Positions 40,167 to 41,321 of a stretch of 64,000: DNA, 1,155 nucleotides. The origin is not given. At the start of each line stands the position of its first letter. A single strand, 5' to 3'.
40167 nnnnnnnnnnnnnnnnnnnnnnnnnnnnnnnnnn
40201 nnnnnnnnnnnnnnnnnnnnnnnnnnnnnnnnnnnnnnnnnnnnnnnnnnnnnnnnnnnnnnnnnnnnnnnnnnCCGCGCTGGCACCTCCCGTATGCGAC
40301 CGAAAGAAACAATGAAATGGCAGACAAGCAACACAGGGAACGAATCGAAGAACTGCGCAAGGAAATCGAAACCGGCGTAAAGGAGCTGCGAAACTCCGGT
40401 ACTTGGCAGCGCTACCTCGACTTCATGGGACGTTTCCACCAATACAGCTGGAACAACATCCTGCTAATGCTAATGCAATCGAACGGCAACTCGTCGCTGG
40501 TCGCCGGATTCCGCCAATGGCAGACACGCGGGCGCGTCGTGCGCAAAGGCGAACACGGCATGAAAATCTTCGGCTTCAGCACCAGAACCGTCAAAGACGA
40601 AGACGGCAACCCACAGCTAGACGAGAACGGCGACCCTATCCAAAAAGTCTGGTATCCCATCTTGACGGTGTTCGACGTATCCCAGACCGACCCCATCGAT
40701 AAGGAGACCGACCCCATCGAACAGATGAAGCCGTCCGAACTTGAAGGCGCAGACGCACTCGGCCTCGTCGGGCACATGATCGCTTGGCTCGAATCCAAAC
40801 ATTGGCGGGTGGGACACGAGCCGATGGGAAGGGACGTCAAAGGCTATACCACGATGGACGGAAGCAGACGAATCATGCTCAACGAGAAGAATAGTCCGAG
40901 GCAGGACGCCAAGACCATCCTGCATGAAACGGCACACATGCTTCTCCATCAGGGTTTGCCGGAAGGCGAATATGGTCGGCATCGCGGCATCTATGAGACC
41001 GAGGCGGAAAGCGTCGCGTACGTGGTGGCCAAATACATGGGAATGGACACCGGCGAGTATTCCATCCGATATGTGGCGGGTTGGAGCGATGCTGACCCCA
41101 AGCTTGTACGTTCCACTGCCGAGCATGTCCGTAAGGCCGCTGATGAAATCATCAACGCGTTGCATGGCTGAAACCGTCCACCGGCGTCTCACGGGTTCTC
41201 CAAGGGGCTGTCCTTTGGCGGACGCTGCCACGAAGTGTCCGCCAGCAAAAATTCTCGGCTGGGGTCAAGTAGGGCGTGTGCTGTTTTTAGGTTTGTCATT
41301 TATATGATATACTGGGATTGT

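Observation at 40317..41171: ArdC-like anti-restriction protein with an intact HExxH protease domain, one of several anti-restriction genes in the array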

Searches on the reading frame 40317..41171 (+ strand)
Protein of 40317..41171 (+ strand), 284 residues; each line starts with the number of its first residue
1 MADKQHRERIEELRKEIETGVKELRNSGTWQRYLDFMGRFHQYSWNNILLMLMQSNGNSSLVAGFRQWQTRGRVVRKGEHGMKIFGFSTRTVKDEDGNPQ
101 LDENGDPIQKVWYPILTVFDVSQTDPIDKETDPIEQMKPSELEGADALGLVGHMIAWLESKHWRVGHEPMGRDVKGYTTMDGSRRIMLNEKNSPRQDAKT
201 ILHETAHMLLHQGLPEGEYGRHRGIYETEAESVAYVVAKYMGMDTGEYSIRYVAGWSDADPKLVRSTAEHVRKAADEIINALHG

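Call 3: search_protein_families(library=pfam, proteins=[window:40317-41171:+], max_evalue=0.1)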
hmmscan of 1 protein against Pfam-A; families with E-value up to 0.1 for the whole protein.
window:40317-41171:+ (284 aa): 4 families
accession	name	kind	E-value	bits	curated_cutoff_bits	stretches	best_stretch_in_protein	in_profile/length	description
PF08401.16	ArdcN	-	7.7e-13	49.2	22.6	1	7-114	5-115/123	N-terminal domain of anti-restriction factor ArdC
PF06114.19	Peptidase_M78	-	9.2e-09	35.6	22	1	173-259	17-103/123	IrrE N-terminal-like domain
PF10404.14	BHD_2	-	0.015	16.4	33.5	1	67-106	5-45/63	Rad4 beta-hairpin domain 2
PF20573.4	DUF6782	-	0.043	13.5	27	0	181-208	74-101/241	Putative metallopeptidase family (DUF6782)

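Call 4: search_protein_families(library=ncbifam, proteins=[window:40317-41171:+], max_evalue=0.1)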
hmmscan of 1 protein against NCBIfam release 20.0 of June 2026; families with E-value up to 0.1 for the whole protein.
window:40317-41171:+ (284 aa): 1 family
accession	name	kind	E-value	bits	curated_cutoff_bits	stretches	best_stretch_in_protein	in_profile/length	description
NF045880.1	Mbov_0389_HExxH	equivalog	0.045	13.2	200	0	60-210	70-193/277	Mbov_0389 family ICE element HExxH motif-containing protein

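Call 9: search_dna_similar(query=window:40317-41171:+, collection=plasmids, mode=protein, max_rows=25)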
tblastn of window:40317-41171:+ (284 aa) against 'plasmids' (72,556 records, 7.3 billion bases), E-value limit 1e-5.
Records with a match: 2523; places in all: 2734; records where one place covers at least 80% of the query: 1755.
Best place of each record, by identity: <60% 2523.
By first word of the organism name: Enterococcus 815; Lactiplantibacillus 323; Bacillus 266; Staphylococcus 247; Lacticaseibacillus 86; Lactococcus 80; Clostridium 61; Priestia 52; Levilactobacillus 36; Listeria 27; and 139 more.
By predicted mobility (MOB-suite, as given by PLSDB): conjugative 1243; mobilizable 779; non-mobilizable 501.
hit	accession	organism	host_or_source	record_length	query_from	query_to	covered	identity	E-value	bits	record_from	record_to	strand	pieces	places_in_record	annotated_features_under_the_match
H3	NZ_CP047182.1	Rathayibacter festucae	Androsace koso-poljanskii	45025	21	282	92%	48.1%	1e-64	226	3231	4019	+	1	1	ArdC-like ssDNA-binding domain-containing protein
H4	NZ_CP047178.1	Rathayibacter sp. VKM Ac-2759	Tanacetum vulgare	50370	21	282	92%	47.7%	4e-64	224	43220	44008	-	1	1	ArdC-like ssDNA-binding domain-containing protein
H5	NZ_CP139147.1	Herbiconiux sp. KACC 21604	single cell,Flower of Salvia splendens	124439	19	284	94%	46.3%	2e-68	236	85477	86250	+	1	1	ArdC-like ssDNA-binding domain-containing protein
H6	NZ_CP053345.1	Herbiconiux sp. SALV-R1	Salvia splendens,cell culture,flower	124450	19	284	94%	46.3%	2e-68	236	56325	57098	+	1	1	ArdC-like ssDNA-binding domain-containing protein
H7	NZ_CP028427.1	Gulosibacter molinativorax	mixture of contaminated soil and water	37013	21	282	92%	46.6%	3e-68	236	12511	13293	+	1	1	ArdC-like ssDNA-binding domain-containing protein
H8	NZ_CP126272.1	Curtobacterium sp. MCLR17_007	-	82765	19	278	92%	46.9%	2e-60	213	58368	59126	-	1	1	ArdC-like ssDNA-binding domain-containing protein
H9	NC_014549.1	Glutamicibacter arilaitensis Re117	-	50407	21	275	90%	47.7%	7e-63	221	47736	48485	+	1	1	ArdC-like ssDNA-binding domain-containing protein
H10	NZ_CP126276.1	Curtobacterium sp. MCBD17_003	-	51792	19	282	93%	45.9%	7e-64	223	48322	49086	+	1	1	ArdC-like ssDNA-binding domain-containing protein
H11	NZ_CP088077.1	Curtobacterium sp. C1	-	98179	19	278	92%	46.6%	2e-59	211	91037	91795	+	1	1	ArdC-like ssDNA-binding domain-containing protein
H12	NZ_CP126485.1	Kocuria rosea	mixed culture,an irradiated device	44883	21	282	92%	46.2%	1e-68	237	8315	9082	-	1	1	ArdC-like ssDNA-binding domain-containing protein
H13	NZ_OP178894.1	Amnibacterium kyonggiense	-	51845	21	282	92%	46.1%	2e-66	231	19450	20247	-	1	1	ArdC-like ssDNA-binding domain-containing protein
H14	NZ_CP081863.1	Cellulomonas sp. C5510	-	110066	21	282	92%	46.1%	3e-63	221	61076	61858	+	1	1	ArdC-like ssDNA-binding domain-containing protein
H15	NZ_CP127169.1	Glutamicibacter nicotianae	pure culture,activated sludge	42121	21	275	90%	47.3%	2e-62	219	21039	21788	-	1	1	ArdC-like ssDNA-binding domain-containing protein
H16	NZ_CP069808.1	Glutamicibacter protophormiae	cell culture,water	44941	21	275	90%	47.3%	2e-62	219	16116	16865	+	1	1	ArdC-like ssDNA-binding domain-containing protein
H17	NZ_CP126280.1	Curtobacterium sp. MCBD17_035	-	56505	19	282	93%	45.5%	1e-63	223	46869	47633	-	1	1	ArdC-like ssDNA-binding domain-containing protein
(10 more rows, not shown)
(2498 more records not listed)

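Call 18: find_encoding_contigs(protein=window:40317-41171:+, flank=10000, max_places=8)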
Protein window:40317-41171:+ (284 aa): 24 contigs read that carry it; 8 places shown.
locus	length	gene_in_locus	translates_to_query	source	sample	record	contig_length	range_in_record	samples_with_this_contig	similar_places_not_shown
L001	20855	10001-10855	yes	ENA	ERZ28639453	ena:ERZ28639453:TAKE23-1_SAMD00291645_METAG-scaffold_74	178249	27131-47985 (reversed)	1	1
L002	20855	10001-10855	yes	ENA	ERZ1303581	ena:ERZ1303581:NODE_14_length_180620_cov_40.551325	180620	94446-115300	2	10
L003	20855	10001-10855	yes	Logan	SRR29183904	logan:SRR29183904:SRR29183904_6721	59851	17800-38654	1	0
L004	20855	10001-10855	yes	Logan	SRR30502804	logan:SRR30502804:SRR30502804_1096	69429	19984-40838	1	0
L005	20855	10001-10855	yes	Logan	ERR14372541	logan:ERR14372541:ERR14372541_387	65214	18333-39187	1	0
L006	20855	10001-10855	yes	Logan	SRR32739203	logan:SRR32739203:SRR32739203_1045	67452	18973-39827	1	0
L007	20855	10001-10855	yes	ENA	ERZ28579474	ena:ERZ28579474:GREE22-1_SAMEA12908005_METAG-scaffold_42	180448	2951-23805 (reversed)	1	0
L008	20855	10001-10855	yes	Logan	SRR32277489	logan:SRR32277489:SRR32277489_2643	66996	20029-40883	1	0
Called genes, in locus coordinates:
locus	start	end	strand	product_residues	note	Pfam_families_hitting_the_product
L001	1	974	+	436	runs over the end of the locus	PF00772:DnaB, PF13481:AAA_25, PF03796:DnaB_C, PF06745:ATPase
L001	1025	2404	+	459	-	PF01145:Band_7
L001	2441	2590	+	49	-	-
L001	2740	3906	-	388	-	PF13191:AAA_16, PF13173:AAA_14 (faint), PF13401:AAA_22 (weak)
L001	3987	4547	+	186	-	-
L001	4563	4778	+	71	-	-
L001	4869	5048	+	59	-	PF12728:HTH_17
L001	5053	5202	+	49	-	-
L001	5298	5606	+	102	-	-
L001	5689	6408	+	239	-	-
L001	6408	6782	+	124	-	-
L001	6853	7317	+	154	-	-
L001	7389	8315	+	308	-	PF02985:HEAT (faint)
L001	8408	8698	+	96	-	-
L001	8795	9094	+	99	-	-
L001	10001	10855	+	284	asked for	PF08401:ArdcN, PF06114:Peptidase_M78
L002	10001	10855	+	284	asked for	PF08401:ArdcN, PF06114:Peptidase_M78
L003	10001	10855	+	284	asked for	PF08401:ArdcN, PF06114:Peptidase_M78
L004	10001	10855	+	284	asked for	PF08401:ArdcN, PF06114:Peptidase_M78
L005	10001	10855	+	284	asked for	PF08401:ArdcN, PF06114:Peptidase_M78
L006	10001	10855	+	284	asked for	PF08401:ArdcN, PF06114:Peptidase_M78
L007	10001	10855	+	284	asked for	PF08401:ArdcN, PF06114:Peptidase_M78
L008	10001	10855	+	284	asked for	PF08401:ArdcN, PF06114:Peptidase_M78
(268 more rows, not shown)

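Call 20: search_solved_structures(query=window:40317-41171:+, max_evalue=1, show_alignments=2)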
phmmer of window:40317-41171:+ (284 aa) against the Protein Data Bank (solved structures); distinct sequences matched with E-value up to 1: 0.

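Call 30: find_homologous_proteins(query=window:40317-41171:+, max_evalue=0.00001)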
Query window:40317-41171:+ (284 aa): 578 proteins with E <= 0.00001 among 1367 candidates; the best 120 are listed.
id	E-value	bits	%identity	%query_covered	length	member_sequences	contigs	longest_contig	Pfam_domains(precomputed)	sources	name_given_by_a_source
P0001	1.3e-185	633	98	100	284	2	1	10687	PF08401.17,PF06114.20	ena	-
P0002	5.8e-185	631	97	100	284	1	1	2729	PF08401.17,PF06114.20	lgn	-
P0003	6.8e-185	631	97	100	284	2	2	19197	PF08401.17,PF06114.20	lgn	-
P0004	8.4e-185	631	97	100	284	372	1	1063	PF08401.17,PF06114.20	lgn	-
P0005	1.3e-184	630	97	100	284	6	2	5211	PF08401.17,PF06114.20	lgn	-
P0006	3.9e-184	628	96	100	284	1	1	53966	PF08401.17,PF06114.20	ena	-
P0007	1.5e-183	626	96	100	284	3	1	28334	PF08401.17,PF06114.20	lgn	-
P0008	1.6e-182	623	96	100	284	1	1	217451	PF08401.17,PF06114.20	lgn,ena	-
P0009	4.1e-182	622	96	100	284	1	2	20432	PF08401.17,PF06114.20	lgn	-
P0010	6.0e-182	621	96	100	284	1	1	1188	PF08401.17,PF06114.20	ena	-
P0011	5.7e-177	605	95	100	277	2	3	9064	PF08401.17,PF06114.20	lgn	-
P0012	3.3e-160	550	82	100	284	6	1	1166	PF08401.17,PF06114.20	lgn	-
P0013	1.4e-156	538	95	86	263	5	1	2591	PF08401.17,PF06114.20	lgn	-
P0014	4.1e-124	431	71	100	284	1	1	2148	PF08401.17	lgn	-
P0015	2.2e-120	419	65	98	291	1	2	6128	PF08401.17,PF06114.20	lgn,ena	-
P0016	1.3e-116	407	63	99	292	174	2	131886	PF08401.17,PF06114.20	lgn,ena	-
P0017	2.3e-109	383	61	99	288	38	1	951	PF08401.17,PF06114.20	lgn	-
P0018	5.8e-107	375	59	99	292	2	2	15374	PF08401.17,PF06114.20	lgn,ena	-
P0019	9.6e-107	374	96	60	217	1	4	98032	PF08401.17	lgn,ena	-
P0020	2.1e-103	363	96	60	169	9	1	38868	PF06114.20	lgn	-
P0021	5.6e-97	342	56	99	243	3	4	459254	PF08401.17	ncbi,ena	-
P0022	5.9e-97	342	93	60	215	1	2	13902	PF06114.20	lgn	-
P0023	7.1e-97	342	96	56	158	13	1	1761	PF08401.17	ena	-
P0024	1.6e-95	338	97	54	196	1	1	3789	PF08401.17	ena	-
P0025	2.8e-86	307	50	98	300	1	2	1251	PF08401.17,PF06114.20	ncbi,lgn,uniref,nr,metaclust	ncbi:hypothetical protein BISA_2354 [Bifidobacterium saguini DSM 23967]|uniref:LtrC-like protein n=1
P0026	2.0e-73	265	48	99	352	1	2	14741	PF08401.17,PF06114.20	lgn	-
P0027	2.6e-73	265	48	98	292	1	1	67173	PF08401.17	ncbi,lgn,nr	ncbi:MAG: ArdC-like ssDNA-binding domain-containing protein [Propionibacteriaceae bacterium]|nr:ArdC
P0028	2.8e-73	265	58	73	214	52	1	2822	PF06114.20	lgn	-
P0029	1.1e-71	259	47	99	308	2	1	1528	PF08401.17,PF06114.20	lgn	-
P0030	2.5e-71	258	47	98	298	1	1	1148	PF08401.17,PF06114.20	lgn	-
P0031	8.9e-71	256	48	96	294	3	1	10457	PF08401.17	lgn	-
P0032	2.7e-70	255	47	94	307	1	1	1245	PF08401.17,PF06114.20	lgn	-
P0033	2.7e-70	255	47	96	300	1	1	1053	PF08401.17,PF06114.20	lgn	-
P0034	6.3e-70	254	46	98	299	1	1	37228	PF08401.17,PF06114.20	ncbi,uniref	ncbi:ArdC-like ssDNA-binding domain-containing protein [Microlunatus sp. Y2014]|uniref:ArdC-like ssD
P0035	9.0e-70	253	48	95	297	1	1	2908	PF08401.17,PF06114.20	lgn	-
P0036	1.3e-69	253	47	95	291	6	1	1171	PF08401.17,PF06114.20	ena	-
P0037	3.5e-69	251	44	98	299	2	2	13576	PF08401.17,PF06114.20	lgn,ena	-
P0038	5.0e-69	251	46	95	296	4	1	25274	PF08401.17,PF06114.20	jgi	jgi:antirestriction protein ArdC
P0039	7.7e-69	250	45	95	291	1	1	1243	PF08401.17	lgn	-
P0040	1.1e-68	250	46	98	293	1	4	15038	PF08401.17,PF06114.20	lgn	-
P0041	1.1e-68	250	46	95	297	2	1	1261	PF08401.17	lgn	-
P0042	1.7e-68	249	45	95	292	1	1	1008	PF08401.17,PF06114.20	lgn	-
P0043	1.9e-68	249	46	98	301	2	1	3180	PF08401.17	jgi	-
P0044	2.7e-68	248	46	99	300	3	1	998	PF08401.17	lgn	-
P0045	3.5e-68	248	45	99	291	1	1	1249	PF08401.17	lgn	-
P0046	4.8e-68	248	45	98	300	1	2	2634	PF08401.17,PF06114.20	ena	-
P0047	8.7e-68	247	46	98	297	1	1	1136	PF08401.17,PF06114.20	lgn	-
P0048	1.5e-67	246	46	98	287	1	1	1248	PF08401.17,PF06114.20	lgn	-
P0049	2.2e-67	245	45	98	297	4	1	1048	PF08401.17,PF06114.20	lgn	-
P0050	3.1e-67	245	46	99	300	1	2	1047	PF08401.17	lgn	-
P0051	7.0e-67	244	43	99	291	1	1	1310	PF08401.17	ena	-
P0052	1.1e-66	243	44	95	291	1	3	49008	PF08401.17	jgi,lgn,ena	-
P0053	1.2e-66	243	47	95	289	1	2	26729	PF08401.17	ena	-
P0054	2.4e-66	242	46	97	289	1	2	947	PF08401.17,PF06114.20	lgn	-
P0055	3.8e-66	241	44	98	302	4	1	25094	PF08401.17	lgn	-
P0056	8.4e-66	240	43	98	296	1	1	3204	PF08401.17,PF06114.20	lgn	-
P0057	2.2e-65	239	44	98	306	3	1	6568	PF08401.17,PF06114.20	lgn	-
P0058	3.3e-65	238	42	98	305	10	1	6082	PF08401.17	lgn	-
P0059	4.3e-65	238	44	98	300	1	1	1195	PF08401.17,PF06114.20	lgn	-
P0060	2.4e-64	235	44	95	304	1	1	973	PF08401.17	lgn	-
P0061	6.3e-64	234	44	98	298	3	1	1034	PF08401.17,PF06114.20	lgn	-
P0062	6.7e-64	234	46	92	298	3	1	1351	PF08401.17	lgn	-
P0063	7.6e-64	234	43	98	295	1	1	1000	PF08401.17,PF06114.20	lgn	-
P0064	9.0e-64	233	44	98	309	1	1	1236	PF08401.17,PF06114.20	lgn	-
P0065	9.6e-64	233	45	98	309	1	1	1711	PF08401.17,PF06114.20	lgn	-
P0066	1.7e-63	233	45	98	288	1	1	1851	PF08401.17,PF06114.20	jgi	jgi:antirestriction protein ArdC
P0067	2.7e-63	232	45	98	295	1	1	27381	PF08401.17,PF06114.20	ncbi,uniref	ncbi:ArdC-like ssDNA-binding domain-containing protein [Arthrobacter liuii]|uniref:ArdC-like ssDNA-b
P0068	3.1e-63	232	44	98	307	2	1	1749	PF08401.17,PF06114.20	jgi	-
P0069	8.7e-63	230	44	98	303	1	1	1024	PF08401.17,PF06114.20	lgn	-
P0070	1.8e-62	229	43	98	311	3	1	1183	PF08401.17,PF06114.20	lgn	-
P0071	1.8e-62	229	44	98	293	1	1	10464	PF08401.17,PF06114.20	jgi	jgi:hypothetical protein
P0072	2.2e-62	229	44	98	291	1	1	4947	PF08401.17,PF06114.20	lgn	-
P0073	3.1e-62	228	43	97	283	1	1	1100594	PF08401.17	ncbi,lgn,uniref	ncbi:ArdC family protein [Leifsonia sp. 2TAF2]|uniref:ArdC family protein n=1 Tax=Leifsonia sp. 2TAF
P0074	4.6e-62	228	43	98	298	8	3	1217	PF08401.17,PF06114.20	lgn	-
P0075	5.1e-62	228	45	96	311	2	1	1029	PF08401.17,PF06114.20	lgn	-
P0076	1.2e-61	226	44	98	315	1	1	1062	PF08401.17,PF06114.20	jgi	-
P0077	1.6e-61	226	44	95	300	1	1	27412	PF08401.17,PF06114.20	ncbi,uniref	ncbi:ArdC-like ssDNA-binding domain-containing protein, partial [Aldersonia kunmingensis]|uniref:Ard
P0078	1.6e-61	226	43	98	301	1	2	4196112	PF08401.17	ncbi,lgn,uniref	ncbi:ArdC-like ssDNA-binding domain-containing protein [Diaminobutyricibacter sp. McL0608]|uniref:Ar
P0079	1.8e-61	226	43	99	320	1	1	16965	PF08401.17,PF06114.20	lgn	-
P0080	2.0e-61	226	43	98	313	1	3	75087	PF08401.17,PF06114.20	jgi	jgi:antirestriction protein ArdC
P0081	2.9e-61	225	45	95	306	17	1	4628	PF08401.17,PF06114.20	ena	-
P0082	2.9e-61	225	43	99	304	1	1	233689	PF08401.17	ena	-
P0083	3.9e-61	225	43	97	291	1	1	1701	PF08401.17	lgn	-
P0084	4.3e-61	225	42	98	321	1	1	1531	PF08401.17,PF06114.20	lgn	-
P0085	4.8e-61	225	43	98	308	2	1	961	PF08401.17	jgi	-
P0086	6.8e-61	224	43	98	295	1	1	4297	PF08401.17,PF06114.20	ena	-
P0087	8.0e-61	224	43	98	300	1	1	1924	PF08401.17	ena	-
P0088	8.3e-61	224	40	98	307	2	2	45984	PF08401.17,PF06114.20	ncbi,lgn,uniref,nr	ncbi:ArdC-like ssDNA-binding domain-containing protein [uncultured Brachybacterium sp.]|uniref:ArdC-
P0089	9.4e-61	224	43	98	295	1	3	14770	PF08401.17,PF06114.20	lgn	-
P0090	1.3e-60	223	45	95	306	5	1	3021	PF08401.17,PF06114.20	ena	-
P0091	1.3e-60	223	43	98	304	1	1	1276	PF08401.17,PF06114.20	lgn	-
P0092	2.0e-60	223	43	96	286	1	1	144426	PF08401.17,PF06114.20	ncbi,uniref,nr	ncbi:ArdC-like ssDNA-binding domain-containing protein [Leifsonia sp. NCR5]|uniref:ArdC-like ssDNA-b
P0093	2.4e-60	222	44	99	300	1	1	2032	PF08401.17,PF06114.20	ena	-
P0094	2.4e-60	222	42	98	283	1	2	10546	PF08401.17,PF06114.20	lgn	-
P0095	2.4e-60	222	44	98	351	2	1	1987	PF08401.17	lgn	-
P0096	3.3e-60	222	42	98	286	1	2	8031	PF08401.17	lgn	-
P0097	3.4e-60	222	44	99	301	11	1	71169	PF08401.17,PF06114.20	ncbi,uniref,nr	ncbi:ArdC-like ssDNA-binding domain-containing protein [Rhodococcoides yunnanense]|uniref:ArdC-like 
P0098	3.8e-60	222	42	98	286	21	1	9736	PF08401.17,PF06114.20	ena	-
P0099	3.8e-60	222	41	95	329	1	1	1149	PF08401.17,PF06114.20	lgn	-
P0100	5.6e-60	221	44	96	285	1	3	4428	PF08401.17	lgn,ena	-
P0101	6.4e-60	221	45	95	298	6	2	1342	PF08401.17,PF06114.20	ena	-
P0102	7.5e-60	221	44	94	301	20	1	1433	PF08401.17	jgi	jgi:antirestriction protein ArdC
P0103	1.2e-59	220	44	99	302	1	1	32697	PF08401.17,PF06114.20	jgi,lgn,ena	-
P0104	1.2e-59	220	43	98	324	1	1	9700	PF08401.17,PF06114.20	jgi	jgi:hypothetical protein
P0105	1.4e-59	220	43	98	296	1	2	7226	PF08401.17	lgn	-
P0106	1.8e-59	219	41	98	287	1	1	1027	PF08401.17,PF06114.20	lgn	-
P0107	2.1e-59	219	44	96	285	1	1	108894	PF08401.17,PF06114.20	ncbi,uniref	ncbi:ArdC-like ssDNA-binding domain-containing protein [Microbacterium sp. X-17]|uniref:ArdC-like ss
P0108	2.2e-59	219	43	95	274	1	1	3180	PF08401.17,PF06114.20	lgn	-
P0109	2.3e-59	219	41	98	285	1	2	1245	PF08401.17,PF06114.20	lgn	-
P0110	2.6e-59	219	39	100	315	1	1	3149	PF08401.17,PF06114.20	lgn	-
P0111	3.7e-59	218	42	98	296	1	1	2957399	PF08401.17,PF06114.20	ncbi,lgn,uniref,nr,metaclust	ncbi:ArdC-like ssDNA-binding domain-containing protein [Leifsonia sp. Root112D2]|uniref:ArdC-like ss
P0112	3.8e-59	218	43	99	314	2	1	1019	PF08401.17,PF06114.20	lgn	-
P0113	1.0e-58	217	44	97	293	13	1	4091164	PF08401.17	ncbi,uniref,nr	ncbi:ArdC family protein [Leifsonia sp. PS1209]|uniref:ArdC family protein n=1 Tax=Leifsonia sp. PS1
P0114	1.0e-58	217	42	97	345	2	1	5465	PF08401.17,PF06114.20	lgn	-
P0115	1.1e-58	217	44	97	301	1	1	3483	PF08401.17,PF06114.20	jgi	jgi:antirestriction protein ArdC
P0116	1.2e-58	217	42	98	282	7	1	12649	PF08401.17,PF06114.20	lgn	-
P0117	1.2e-58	217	43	98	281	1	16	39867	PF08401.17,PF06114.20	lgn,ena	-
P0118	1.6e-58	216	42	98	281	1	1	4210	PF08401.17,PF06114.20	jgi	jgi:antirestriction protein ArdC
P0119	2.0e-58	216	43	95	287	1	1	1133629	PF08401.17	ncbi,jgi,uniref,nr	ncbi:ArdC-like ssDNA-binding domain-containing protein [Leifsonia aquatica]|uniref:ArdC-like ssDNA-b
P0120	2.3e-58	216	42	98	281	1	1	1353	PF08401.17,PF06114.20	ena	-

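Call 31: find_related_loci(query=window:40317-41171:+, collection=genome_contigs, flank=10000)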
Query window:40317-41171:+ (284 aa) in genome_contigs; peptide patterns used: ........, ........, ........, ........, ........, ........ (x = any residue, [..] = any of these).
152 stretches matched a pattern; 10 encode a relative of the query (tblastn E <= 1e-3); 10 distinct loci.
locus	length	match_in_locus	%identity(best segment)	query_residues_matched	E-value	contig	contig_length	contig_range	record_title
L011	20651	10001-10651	33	23-253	4e-28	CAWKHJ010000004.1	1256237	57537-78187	MAG: Terriglobia bacterium isolate MFD09603.bin.1.371 genome assembly, contig: contig_38602, whole genome shotgun sequen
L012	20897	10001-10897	25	5-284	2e-18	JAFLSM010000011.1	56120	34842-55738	MAG: Ruminococcus sp. isolate HAN027 Seq11, whole genome shotgun sequence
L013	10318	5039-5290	44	8-95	1e-16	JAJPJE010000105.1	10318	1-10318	MAG: Terriglobia bacterium isolate Centralia_MAG_427 k107_31417675, whole genome shotgun sequence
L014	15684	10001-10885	20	9-283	4e-14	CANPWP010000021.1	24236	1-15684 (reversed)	MAG: uncultured Clostridia bacterium isolate Lapin-004__bin101 genome assembly, contig: Lapin-004__NODE_2531_length_2423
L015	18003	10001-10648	27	14-214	6e-13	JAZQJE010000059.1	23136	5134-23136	MAG: Acutalibacteraceae bacterium isolate T1900044621_TS20190087.MAGScoT_cleanbin_000023 SGB_889_k141_1451163, whole gen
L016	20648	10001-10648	27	14-214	6e-13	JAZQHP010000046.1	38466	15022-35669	MAG: Acutalibacteraceae bacterium isolate T1900044627_TS20190093.MAGScoT_cleanbin_000030 SGB_959_k141_92463, whole genom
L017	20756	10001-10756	26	17-256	3e-12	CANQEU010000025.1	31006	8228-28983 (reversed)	MAG: uncultured Clostridia bacterium isolate Lapin-003-2__bin39 genome assembly, contig: Lapin-003-2__NODE_1387_length_3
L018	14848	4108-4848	24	11-247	7e-10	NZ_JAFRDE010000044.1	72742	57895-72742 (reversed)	MAG: Ruminococcus sp. isolate RGIG2388 Goat_Ileum-4__c498, whole genome shotgun sequence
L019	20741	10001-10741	24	11-247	2e-9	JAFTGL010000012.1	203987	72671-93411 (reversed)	MAG: Ruminococcus sp. isolate RGIG3796 Roe_deer_Abomasum.Co__c537146, whole genome shotgun sequence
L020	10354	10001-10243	34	9-85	1e-8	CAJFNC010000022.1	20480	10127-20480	uncultured Ruminococcus sp. isolate Chicken_8_mag_93 genome assembly, contig: MAGpy_11413_8_idba_bin_93_fascaffold_3009,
